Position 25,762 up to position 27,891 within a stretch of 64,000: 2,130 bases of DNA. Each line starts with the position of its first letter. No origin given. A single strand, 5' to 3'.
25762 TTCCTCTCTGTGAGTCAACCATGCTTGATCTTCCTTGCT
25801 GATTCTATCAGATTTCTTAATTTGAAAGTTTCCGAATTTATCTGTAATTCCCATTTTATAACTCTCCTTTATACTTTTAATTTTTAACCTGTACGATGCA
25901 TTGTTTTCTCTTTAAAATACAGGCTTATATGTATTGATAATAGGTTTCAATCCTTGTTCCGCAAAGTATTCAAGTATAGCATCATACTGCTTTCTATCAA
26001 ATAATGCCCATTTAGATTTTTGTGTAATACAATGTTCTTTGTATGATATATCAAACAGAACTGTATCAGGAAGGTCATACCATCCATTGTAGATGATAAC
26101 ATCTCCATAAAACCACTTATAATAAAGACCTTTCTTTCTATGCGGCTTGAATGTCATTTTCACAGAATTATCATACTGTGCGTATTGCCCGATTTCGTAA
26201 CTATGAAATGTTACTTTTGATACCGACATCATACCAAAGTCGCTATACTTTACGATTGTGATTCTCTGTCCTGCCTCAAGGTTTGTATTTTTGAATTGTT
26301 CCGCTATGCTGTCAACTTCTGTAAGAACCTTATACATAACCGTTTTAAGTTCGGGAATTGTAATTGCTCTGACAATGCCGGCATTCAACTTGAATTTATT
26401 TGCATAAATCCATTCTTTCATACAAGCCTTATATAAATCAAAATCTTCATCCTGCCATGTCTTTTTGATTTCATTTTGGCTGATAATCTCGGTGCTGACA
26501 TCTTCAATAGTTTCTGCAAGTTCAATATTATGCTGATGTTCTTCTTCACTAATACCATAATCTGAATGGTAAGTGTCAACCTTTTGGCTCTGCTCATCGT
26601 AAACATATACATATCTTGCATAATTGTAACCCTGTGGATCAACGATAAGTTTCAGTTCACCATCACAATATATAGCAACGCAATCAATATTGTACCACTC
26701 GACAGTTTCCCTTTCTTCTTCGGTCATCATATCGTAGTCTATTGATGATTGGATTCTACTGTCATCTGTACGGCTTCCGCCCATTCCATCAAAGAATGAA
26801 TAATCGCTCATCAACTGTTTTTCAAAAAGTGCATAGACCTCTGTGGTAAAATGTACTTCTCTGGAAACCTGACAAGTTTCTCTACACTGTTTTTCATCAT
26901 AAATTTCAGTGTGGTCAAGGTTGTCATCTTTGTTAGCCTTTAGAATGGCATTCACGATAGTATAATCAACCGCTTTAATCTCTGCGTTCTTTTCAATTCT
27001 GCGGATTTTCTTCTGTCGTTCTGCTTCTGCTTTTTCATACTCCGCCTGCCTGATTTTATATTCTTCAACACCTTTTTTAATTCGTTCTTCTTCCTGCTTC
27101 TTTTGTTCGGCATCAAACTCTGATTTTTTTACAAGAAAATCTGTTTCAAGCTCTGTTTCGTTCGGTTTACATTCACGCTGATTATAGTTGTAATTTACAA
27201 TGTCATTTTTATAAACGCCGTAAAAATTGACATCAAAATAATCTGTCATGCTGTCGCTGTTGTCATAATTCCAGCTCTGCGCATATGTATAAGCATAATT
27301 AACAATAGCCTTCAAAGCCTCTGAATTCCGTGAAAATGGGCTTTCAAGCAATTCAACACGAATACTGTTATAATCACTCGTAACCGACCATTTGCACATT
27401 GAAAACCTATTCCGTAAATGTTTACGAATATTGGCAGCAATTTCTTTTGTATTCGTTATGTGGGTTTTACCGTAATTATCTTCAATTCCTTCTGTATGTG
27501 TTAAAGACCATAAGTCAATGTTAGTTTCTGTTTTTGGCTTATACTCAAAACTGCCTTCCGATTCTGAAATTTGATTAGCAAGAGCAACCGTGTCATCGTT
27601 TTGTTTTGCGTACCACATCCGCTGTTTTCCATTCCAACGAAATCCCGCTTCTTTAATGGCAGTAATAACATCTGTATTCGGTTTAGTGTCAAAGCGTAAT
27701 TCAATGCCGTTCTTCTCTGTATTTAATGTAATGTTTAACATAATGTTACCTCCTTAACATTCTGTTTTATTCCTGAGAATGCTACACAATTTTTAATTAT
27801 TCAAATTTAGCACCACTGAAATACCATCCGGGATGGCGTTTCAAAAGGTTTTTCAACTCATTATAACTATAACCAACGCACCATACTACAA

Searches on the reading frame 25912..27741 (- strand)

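Call 112: search_protein_families(library=pfam, proteins=[window:25912-27741:-], max_evalue=0.00001)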
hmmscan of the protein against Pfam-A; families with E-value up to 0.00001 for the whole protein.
window:25912-27741:- (609 aa): 1 family
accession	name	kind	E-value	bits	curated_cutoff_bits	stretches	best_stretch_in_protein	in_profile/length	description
PF18847.6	LPD29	-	1.7e-11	45.1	27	1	97-171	2-78/93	Large polyvalent protein associated domain 29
